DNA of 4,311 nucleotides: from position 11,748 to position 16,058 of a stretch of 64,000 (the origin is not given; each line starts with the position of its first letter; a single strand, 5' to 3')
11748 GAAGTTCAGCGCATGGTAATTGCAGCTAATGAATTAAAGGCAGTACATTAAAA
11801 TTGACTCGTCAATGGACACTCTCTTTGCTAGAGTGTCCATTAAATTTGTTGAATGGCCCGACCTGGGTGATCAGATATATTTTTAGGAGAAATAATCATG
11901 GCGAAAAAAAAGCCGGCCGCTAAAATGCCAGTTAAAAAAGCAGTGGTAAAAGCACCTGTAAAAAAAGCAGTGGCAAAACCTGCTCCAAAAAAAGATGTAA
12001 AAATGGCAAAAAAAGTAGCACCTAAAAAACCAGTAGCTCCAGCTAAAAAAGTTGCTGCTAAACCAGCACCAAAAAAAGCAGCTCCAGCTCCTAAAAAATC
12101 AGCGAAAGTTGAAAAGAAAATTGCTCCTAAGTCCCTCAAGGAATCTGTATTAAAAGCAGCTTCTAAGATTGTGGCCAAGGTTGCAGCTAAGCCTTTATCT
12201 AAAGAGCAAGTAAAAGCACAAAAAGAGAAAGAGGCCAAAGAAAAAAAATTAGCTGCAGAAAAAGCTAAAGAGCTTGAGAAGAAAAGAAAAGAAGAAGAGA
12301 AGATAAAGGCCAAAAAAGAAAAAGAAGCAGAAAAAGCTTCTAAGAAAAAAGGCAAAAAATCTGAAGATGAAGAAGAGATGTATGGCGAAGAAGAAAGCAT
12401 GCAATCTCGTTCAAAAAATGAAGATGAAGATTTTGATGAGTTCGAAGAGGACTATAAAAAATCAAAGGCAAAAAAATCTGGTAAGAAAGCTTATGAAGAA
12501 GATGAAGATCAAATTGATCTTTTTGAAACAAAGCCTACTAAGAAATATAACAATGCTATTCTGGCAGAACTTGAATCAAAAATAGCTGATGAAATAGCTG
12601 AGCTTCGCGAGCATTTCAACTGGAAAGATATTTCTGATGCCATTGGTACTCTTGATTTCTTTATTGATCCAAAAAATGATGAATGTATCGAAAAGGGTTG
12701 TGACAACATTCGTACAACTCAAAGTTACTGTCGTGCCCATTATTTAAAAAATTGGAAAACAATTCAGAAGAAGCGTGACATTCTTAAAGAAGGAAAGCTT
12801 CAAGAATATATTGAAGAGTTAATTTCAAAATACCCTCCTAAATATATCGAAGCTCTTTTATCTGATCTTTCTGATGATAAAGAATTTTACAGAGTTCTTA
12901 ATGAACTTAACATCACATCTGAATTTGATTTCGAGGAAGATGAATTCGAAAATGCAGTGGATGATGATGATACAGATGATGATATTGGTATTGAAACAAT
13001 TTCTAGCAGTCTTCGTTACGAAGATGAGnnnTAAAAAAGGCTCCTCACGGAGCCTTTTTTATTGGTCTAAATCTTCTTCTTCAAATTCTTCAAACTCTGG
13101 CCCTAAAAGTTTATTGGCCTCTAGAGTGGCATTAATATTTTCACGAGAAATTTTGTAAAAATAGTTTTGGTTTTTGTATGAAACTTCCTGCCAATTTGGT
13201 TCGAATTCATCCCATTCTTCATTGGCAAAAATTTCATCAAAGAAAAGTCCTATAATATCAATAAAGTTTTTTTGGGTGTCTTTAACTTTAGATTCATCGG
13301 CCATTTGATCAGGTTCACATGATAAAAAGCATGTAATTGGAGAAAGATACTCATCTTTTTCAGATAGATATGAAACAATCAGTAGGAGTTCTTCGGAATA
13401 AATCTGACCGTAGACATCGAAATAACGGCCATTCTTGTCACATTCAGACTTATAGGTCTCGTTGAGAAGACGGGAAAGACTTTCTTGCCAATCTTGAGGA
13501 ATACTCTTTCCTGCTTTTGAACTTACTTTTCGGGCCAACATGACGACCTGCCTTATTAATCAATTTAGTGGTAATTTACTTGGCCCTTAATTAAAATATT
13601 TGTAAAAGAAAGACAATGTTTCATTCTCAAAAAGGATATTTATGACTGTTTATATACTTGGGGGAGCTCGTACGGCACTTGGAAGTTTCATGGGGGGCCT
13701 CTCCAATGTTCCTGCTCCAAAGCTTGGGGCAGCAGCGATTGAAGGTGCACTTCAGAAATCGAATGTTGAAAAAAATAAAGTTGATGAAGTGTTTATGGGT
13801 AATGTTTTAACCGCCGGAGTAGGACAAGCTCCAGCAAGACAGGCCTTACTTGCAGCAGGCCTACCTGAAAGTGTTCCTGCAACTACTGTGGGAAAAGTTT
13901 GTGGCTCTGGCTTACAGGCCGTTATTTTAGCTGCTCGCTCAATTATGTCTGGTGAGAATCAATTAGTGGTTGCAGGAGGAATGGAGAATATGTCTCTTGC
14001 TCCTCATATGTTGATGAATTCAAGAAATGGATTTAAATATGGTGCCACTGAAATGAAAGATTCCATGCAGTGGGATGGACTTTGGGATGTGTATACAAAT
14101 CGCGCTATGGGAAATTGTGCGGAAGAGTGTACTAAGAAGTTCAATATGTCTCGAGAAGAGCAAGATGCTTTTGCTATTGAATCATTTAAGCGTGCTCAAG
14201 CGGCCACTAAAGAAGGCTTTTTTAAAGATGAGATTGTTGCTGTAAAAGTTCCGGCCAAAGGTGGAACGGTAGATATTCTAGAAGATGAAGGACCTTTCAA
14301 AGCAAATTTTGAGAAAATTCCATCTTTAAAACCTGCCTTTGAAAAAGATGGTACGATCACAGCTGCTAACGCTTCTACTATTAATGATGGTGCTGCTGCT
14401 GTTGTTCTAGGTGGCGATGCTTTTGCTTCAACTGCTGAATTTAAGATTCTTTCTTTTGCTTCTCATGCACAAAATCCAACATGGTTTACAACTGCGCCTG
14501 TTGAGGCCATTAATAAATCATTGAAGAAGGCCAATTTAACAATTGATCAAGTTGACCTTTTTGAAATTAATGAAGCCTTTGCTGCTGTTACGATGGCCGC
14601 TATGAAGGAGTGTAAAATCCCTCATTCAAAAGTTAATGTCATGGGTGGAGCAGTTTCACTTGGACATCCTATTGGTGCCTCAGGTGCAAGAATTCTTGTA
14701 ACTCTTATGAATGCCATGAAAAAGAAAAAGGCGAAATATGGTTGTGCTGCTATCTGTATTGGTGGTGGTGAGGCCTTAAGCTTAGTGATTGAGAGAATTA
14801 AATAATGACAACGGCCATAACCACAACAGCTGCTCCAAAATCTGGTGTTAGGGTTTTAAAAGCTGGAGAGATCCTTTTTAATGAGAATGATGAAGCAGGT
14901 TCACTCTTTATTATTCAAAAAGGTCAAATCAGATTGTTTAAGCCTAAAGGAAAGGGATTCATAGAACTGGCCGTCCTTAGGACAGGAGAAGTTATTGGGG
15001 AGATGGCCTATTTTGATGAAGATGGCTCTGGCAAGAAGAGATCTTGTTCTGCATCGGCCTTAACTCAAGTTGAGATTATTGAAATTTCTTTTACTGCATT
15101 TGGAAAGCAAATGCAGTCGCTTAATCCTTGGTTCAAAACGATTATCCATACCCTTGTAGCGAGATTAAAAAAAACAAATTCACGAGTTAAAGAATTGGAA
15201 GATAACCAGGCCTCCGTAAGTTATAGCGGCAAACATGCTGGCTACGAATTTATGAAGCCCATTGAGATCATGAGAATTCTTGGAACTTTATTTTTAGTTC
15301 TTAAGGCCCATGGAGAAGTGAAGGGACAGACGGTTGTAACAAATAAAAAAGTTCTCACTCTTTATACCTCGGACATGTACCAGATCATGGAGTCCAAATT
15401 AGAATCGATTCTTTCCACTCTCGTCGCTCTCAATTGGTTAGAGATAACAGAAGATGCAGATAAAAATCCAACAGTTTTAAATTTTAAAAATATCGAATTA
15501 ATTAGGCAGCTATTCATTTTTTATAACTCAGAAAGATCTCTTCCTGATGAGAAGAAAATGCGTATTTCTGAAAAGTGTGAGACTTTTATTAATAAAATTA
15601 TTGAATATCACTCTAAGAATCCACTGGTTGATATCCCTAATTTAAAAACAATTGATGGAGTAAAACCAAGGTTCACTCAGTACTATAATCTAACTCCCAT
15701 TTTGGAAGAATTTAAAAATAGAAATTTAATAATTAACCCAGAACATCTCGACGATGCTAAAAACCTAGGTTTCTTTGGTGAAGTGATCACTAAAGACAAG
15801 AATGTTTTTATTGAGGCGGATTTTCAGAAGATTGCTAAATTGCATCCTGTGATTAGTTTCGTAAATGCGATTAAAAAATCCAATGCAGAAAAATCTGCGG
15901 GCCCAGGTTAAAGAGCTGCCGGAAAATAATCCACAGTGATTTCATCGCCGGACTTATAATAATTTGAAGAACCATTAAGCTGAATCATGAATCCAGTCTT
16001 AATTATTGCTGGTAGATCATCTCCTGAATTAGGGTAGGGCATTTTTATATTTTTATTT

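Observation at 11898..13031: Histone H1-like protein with acidic tracts and a CCCH Zn-finger-like domain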

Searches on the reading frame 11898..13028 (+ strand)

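Call 4: search_protein_families(library=pfam, proteins=[window:11898-13028:+], max_evalue=1)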
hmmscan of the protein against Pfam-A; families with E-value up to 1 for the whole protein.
window:11898-13028:+ (377 aa): 0 families

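Call 5: search_protein_families(library=ncbifam, proteins=[window:11898-13028:+], max_evalue=1)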
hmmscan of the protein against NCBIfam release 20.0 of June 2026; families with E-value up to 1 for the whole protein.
window:11898-13028:+ (377 aa): 3 families
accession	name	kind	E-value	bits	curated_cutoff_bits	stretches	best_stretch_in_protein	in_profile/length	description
NF033761.1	gliding_GltJ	equivalog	0.13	11.3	450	1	19-195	410-559/671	adventurous gliding motility protein GltJ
TIGR00927.1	2A1904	subfamily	0.74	7.4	710.1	1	54-216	719-875/1209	K+-dependent Na+/Ca+ exchanger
NF046048.1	NlpC_P60_DIP1281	equivalog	0.97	8.2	517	0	60-205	197-400/587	DIP1281 family NlpC/P60 protein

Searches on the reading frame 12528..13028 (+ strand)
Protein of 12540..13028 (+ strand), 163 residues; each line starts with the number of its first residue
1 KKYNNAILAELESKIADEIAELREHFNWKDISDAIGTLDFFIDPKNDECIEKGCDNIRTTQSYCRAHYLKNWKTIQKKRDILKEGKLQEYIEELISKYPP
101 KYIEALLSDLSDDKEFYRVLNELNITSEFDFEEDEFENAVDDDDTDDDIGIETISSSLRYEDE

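Call 7: search_solved_structures(query=window:12540-13028:+, max_evalue=10)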
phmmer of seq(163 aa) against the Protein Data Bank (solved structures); distinct sequences matched with E-value up to 10: 10.
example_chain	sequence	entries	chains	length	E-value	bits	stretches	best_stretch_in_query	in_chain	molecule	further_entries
5vff_A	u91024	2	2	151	1.3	12.4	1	60-97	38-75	Synaptotagmin-1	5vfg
4v11_A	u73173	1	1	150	1.3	12.4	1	60-97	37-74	SYNAPTOTAGMIN-1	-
5t0s_A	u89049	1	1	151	1.3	12.4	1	60-97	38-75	Synaptotagmin-1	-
1k5w_A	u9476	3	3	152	1.3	12.4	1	60-97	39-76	Synaptotagmin I | Synaptotagmin-1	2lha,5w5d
2yoa_A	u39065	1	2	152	1.3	12.4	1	60-97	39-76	SYNAPTOTAGMIN-1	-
6u4u_A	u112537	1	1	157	1.3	12.4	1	60-98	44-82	Synaptotagmin-1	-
2n1t_E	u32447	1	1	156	1.4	12.3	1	60-97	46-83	Synaptotagmin-1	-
6tz3_A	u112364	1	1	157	1.4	12.3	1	60-97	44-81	Synaptotagmin-1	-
1tjm_A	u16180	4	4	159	1.4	12.3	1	60-97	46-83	Synaptotagmin I | similar to synaptotagminI/p65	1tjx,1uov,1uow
6u4w_A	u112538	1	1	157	1.5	12.2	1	60-97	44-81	Synaptotagmin-1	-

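Call 19: search_protein_representatives(alignment_id=A1)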
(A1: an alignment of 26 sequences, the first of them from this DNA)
Query: 26 sequences, 169 profile positions. Proteins with E-value up to 0.001 (for the whole library): 604; up to 1e-10: 471; up to 1e-30: 122. The best 150 are listed.
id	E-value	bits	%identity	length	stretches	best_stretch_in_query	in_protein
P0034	1.4e-75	269.0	-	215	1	2-168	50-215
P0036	2.7e-75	268.2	-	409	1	3-168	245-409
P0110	3.2e-74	264.6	-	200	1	3-168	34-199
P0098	6.8e-74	263.6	-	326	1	6-169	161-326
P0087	7.0e-74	263.5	-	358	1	7-168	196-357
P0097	6.9e-71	253.8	-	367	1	3-169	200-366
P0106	2.0e-70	252.3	-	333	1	2-168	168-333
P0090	2.7e-70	251.8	-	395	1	9-168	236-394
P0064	1.3e-69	249.7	-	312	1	3-157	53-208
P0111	1.1e-67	243.4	-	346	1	7-168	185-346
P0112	1.6e-66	239.6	-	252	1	10-168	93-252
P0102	1.7e-66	239.5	-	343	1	4-169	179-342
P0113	3.1e-63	228.9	-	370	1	5-168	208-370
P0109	1.2e-62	226.9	-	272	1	4-169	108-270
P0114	2.6e-62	225.9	-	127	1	42-168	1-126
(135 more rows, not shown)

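Call 20: predict_structure(alignment_id=A1)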
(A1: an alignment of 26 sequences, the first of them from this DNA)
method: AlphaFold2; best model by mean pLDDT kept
length: 167 residues; sequences in the alignment: 26
mean_pLDDT: 49.9   pTM: 0.24
mean pLDDT of the five models: 49.9, 48.8, 48.2, 44.2, 42.9
residues with pLDDT >= 90: 0; 70-90: 10; 50-70: 67; < 50: 90
segments of 3 or more residues with pLDDT < 50: 1-4, 43-57, 59-66, 80-89, 127-167
pLDDT, mean of each block of 10 residues (from residue 1): 51 64 72 65 48 46 48 54 44 51 51 52 46 36 37 38 40
secondary structure, 60 per line:
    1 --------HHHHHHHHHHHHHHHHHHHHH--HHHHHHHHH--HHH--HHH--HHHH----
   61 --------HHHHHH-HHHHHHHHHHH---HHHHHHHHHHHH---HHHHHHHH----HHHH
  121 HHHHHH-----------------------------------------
elements in order: H9-29 H32-40 H53-56 H69-74 H76-86 H90-101 H105-112 H117-126

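Call 21: find_related_loci(query=A1, collection=genome_contigs, flank=6000)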
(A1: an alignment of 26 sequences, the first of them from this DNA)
Query A1 (167 aa) in genome_contigs; peptide patterns used: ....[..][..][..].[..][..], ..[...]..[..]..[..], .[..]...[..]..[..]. (x = any residue, [..] = any of these).
247 stretches matched a pattern; 127 encode a relative of the query (tblastn E <= 1e-3); the best 80 are kept; 80 distinct loci.
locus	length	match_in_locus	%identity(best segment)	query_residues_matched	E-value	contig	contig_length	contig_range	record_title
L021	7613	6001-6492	87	4-167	4e-90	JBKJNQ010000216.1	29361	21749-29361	MAG: Bacteriovoracaceae bacterium isolate ant_bin.38 S1Ck117_2614975_flag_1_multi_10.0000_len_29361, whole genome shotgu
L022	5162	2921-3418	92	2-167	5e-89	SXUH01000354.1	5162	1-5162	MAG: Bdellovibrionales bacterium isolate F1-140-MAGs140 F1-140__c444284, whole genome shotgun sequence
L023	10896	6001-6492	87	4-167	5e-89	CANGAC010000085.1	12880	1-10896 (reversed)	MAG: Bacteriovoracaceae bacterium isolate Jr-19feb18-66 genome assembly, contig: Jr-19feb18-C2090, whole genome shotgun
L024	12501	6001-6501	89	1-167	9e-89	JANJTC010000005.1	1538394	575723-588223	MAG: Bacteriovoracaceae bacterium isolate RX1_metabat.bin.2 RX1_k141_103363, whole genome shotgun sequence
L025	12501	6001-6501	89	1-167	8e-89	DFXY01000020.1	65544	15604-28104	MAG TPA_asm: Bacteriovoracaceae bacterium UBA4096 UBA4096_contig_22140, whole genome shotgun sequence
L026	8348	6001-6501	87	1-167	8e-89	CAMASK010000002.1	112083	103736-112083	MAG: Bacteriovorax stolpii isolate AH-24oct19-73 genome assembly, contig: AH-24oct19-C189, whole genome shotgun sequence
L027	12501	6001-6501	89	1-167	2e-88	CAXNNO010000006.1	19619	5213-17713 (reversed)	MAG: Bacteriovoracales bacterium isolate MiE-16apr19-404 genome assembly, contig: MiE-16apr19-C5230, whole genome shotgu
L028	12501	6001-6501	90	1-167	2e-88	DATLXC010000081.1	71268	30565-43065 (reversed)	MAG TPA_asm: Bacteriovoracaceae bacterium isolate SMAG_U13236 k141_130270, whole genome shotgun sequence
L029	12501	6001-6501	92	1-167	2e-90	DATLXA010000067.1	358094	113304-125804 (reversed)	MAG TPA_asm: Bacteriovoracaceae bacterium isolate SMAG_U13234 k141_147649, whole genome shotgun sequence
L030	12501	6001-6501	92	1-167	4e-88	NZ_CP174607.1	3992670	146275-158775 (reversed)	Peredibacter sp. HCB2-198 chromosome, complete genome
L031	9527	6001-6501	90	1-167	1e-87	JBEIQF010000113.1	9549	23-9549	MAG: Halobacteriovoraceae bacterium isolate Sample-106-S6-bin-96 Sample_106_S6-bin_96-k141_237123, whole genome shotgun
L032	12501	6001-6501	90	1-167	2e-87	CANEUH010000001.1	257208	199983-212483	MAG: Bacteriovoracaceae bacterium isolate CE-Oct18-61 genome assembly, contig: CE-Oct18-C3, whole genome shotgun sequenc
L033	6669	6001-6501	88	1-167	2e-87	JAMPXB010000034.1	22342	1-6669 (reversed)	MAG: Bacteriovoracaceae bacterium isolate R2F_R2FSRR_metabat.16 R2F_C1177, whole genome shotgun sequence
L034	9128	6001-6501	87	1-167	6e-87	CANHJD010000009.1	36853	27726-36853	MAG: Bacteriovoracaceae bacterium isolate RE-23may17-424 genome assembly, contig: RE-23may17-C2270, whole genome shotgun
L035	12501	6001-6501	87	1-167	5e-87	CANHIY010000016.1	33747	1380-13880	MAG: Bacteriovoracaceae bacterium isolate RE-26jul17-105 genome assembly, contig: RE-26jul17-C1453, whole genome shotgun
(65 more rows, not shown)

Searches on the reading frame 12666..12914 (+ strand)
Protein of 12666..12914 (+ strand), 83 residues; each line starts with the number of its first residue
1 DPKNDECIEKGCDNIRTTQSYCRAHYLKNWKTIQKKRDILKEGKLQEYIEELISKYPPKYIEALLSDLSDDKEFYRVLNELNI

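Call 73: search_dna_similar(query=window:12666-12914:+, collection=phages, mode=protein, max_evalue=10, max_rows=25)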
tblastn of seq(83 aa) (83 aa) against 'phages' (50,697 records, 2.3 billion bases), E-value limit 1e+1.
Records with a match: 27; places in all: 27; records where one place covers at least 80% of the query: 0.
Best place of each record, by identity: <60% 27.
By first word of the organism name: Bacillus 14; Mycobacterium 5; Pseudomonas 3; Gordonia 3; Achromobacter 1; Bacteriophage 1.
By host as written in the record: - 5; Bacillus thuringiensis kurstaki 3; Gordonia terrae 3612 3; Mycobacterium smegmatis mc2 155 3; Pseudomonas syringae pv. avii 2; Bacillus cereus HER1399 2; Bacillus thuringiensis 2; Mycobacterium smegmatis mc#155 2; and 5 more.
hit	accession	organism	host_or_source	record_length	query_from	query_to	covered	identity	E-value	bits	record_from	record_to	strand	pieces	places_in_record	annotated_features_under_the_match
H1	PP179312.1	Pseudomonas phage Arace01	Pseudomonas syringae 19B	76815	36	58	28%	54.2%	4e+0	31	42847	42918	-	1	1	RNA polymerase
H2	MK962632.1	Achromobacter phage vB_AxyP_19-32_Axy13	Achromobacter xylosoxidans I2BC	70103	33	59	33%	44.4%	5e-1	34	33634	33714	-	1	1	hypothetical protein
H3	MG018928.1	Pseudomonas phage inbricus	Pseudomonas syringae pv. avii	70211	33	59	33%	44.4%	5e-1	34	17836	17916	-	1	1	virion RNA polymerase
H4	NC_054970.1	Pseudomonas phage inbricus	Pseudomonas syringae pv. avii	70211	33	59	33%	44.4%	5e-1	34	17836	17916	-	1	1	virion RNA polymerase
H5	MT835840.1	Bacteriophage sp.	human fecal samples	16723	5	31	33%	40.7%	4e-1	34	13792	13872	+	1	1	record has no annotation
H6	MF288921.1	Bacillus phage OTooleKemple52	Bacillus thuringiensis kurstaki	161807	6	36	37%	35.5%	5e+0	31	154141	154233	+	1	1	hypothetical protein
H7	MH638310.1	Bacillus phage Kamfam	Bacillus thuringiensis kurstaki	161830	6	36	37%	35.5%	5e+0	31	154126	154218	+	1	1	279: hypothetical protein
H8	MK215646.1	Bacillus phage vB_BthM-Goe5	Bacillus thuringiensis serovar kurstaki ...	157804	6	36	37%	35.5%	5e+0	31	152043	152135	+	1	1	hypothetical protein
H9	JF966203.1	Bacillus phage Bastille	Bacillus cereus HER1399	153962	6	36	37%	35.5%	5e+0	30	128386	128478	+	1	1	DNA binding protein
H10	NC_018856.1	Bacillus phage Bastille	Bacillus cereus HER1399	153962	6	36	37%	35.5%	5e+0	30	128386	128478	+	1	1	HTH DNA binding protein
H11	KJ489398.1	Bacillus phage Evoli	-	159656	6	36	37%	35.5%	5e+0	30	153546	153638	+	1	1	hypothetical protein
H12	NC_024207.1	Bacillus phage Evoli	-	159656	6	36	37%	35.5%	5e+0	30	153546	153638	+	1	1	HTH DNA binding protein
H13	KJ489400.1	Bacillus phage Hoody T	-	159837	6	36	37%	35.5%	5e+0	30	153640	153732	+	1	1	helix-turn-helix binding domain protein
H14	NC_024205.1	Bacillus phage Hoody T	-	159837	6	36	37%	35.5%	5e+0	30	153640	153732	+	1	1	HTH DNA binding protein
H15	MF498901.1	Bacillus phage Anthony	Bacillus thuringiensis subsp. kurstaki ...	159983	6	36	37%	35.5%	5e+0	30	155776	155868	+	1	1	hypothetical protein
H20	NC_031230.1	Gordonia phage Yvonnetastic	Gordonia terrae 3612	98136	6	28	28%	47.8%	7e+0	30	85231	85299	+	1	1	162: endonuclease VII | 161: serine hydrolase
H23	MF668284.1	Mycobacterium phage Squint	Mycobacterium smegmatis mc2 155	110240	7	32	31%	38.5%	1e+1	30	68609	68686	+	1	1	HNH endonuclease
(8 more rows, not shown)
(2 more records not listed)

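Call 92: get_annotated_region(hit=H23, flank=600)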
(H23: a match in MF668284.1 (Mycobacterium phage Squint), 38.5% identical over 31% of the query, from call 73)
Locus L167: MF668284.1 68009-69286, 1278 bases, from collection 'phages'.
description: Mycobacterium phage Squint, complete genome.
organism: Mycobacterium phage Squint (NCBI taxid 2027902)
taxonomy: Viruses; Duplodnaviria; Heunggongvirae; Uroviricota; Caudoviricetes; Omegavirus
host: Mycobacterium smegmatis mc2 155; source: soil; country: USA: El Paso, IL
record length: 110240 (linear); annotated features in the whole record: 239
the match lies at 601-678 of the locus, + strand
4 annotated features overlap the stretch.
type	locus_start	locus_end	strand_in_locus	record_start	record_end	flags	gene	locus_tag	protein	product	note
CDS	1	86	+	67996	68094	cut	-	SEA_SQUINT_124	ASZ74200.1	hypothetical protein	-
CDS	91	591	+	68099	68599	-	-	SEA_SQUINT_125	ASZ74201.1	endonuclease VII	-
CDS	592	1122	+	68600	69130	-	-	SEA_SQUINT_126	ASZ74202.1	HNH endonuclease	-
CDS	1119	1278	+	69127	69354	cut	-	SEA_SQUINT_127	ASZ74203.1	WhiB family transcription factor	-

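Call 93: get_annotated_region(hit=H20, flank=600)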
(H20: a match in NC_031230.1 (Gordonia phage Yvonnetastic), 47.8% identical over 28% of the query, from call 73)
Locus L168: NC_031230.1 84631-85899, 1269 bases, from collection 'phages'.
description: Gordonia phage Yvonnetastic, complete genome.
organism: Gordonia phage Yvonnetastic (NCBI taxid 1821566)
taxonomy: Viruses; Duplodnaviria; Heunggongvirae; Uroviricota; Caudoviricetes; Yvonnevirus; Gordonia virus Yvonnetastic
host: Gordonia terrae 3612; source: soil; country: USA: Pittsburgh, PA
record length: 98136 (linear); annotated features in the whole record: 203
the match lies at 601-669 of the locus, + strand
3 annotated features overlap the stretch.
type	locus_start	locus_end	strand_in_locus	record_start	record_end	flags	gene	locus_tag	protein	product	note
CDS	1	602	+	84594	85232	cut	161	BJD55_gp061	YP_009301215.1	serine hydrolase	Lysin B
CDS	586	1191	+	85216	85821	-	162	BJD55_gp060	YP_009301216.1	endonuclease VII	-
CDS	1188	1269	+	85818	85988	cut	163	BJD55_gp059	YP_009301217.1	hypothetical protein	-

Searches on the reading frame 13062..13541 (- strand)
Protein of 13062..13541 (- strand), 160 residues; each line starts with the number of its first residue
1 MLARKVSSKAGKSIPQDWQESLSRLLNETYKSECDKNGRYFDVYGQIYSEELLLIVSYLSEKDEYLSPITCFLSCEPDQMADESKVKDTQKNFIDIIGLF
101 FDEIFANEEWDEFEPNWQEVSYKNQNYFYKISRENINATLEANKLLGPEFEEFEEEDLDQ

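Call 4: search_protein_families(library=pfam, proteins=[window:13062-13541:-], max_evalue=1)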
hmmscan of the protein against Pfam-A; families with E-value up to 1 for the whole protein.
window:13062-13541:- (160 aa): 1 family
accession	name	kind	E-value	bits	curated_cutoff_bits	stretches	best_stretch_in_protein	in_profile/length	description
PF07793.16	DUF1631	-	0.23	10.3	33.7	1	82-109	347-372/741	Protein of unknown function (DUF1631)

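Call 5: search_protein_families(library=ncbifam, proteins=[window:13062-13541:-], max_evalue=1)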
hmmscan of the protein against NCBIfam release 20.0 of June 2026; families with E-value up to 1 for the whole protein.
window:13062-13541:- (160 aa): 0 families

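Call 67: search_protein_families(library=phrogs, proteins=[window:13062-13541:-], max_evalue=0.01)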
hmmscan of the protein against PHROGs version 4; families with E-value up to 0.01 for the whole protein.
window:13062-13541:- (160 aa): 0 families

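Call 88: search_solved_structures(query=window:13062-13541:-, max_evalue=1)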
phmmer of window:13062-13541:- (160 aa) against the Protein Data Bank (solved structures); distinct sequences matched with E-value up to 1: 0.

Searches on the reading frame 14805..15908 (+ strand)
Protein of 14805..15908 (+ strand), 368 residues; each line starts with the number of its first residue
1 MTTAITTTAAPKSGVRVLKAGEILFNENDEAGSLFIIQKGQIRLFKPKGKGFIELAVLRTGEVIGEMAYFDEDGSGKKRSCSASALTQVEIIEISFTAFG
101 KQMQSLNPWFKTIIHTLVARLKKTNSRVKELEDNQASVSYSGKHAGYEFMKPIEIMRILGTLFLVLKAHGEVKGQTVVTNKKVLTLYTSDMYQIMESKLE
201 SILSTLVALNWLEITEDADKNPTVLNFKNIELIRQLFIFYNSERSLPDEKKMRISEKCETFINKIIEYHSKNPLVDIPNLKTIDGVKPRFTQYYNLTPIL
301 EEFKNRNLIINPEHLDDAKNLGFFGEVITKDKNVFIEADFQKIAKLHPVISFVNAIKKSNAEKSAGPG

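Call 4: search_protein_families(library=pfam, proteins=[window:14805-15908:+], max_evalue=1)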
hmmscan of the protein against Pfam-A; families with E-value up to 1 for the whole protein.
window:14805-15908:+ (368 aa): 2 families
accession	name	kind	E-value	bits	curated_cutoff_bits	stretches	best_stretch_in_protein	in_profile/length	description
PF00027.35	cNMP_binding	-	1.8e-17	63.5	27.5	1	16-104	2-87/89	Cyclic nucleotide-binding domain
PF06289.16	FlbD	-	0.14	12.2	24.7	1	222-270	11-56/59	Flagellar and Swarming motility proteins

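Call 5: search_protein_families(library=ncbifam, proteins=[window:14805-15908:+], max_evalue=1)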
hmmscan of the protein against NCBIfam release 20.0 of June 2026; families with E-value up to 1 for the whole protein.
window:14805-15908:+ (368 aa): 8 families
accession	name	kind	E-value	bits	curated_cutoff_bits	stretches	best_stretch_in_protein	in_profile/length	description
NF008732.0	PRK11753.1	equivalog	1.8e-11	43.9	266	1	22-131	32-139/214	cAMP-activated global transcriptional regulator CRP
TIGR03896.1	cyc_nuc_ocin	subfamily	8e-06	25.4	161.05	1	16-104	164-249/317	bacteriocin-type transport-associated protein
TIGR03697.1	NtcA_cyano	equivalog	0.00014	21.7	244.95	1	22-132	2-111/193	global nitrogen regulator NtcA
NF058543.1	ActPatMycb56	equivalog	0.00047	19.1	460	1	18-89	24-91/317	acetyltransferase Pat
NF041163.2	encap_f2b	equivalog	0.00054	19.2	400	1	16-129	98-208/450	family 2B encapsulin nanocompartment shell protein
NF040610.1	F420_dehyd_FpoH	exception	0.032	13.6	475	1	117-211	209-303/339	F420H2 dehydrogenase subunit FpoH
NF008365.0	PRK11161.1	subfamily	0.091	12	228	1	18-107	52-137/250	fumarate/nitrate reduction transcriptional regulator Fnr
NF006901.0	PRK09392.1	equivalog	0.1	11.9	211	1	20-124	37-137/236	transcriptional activator FtrB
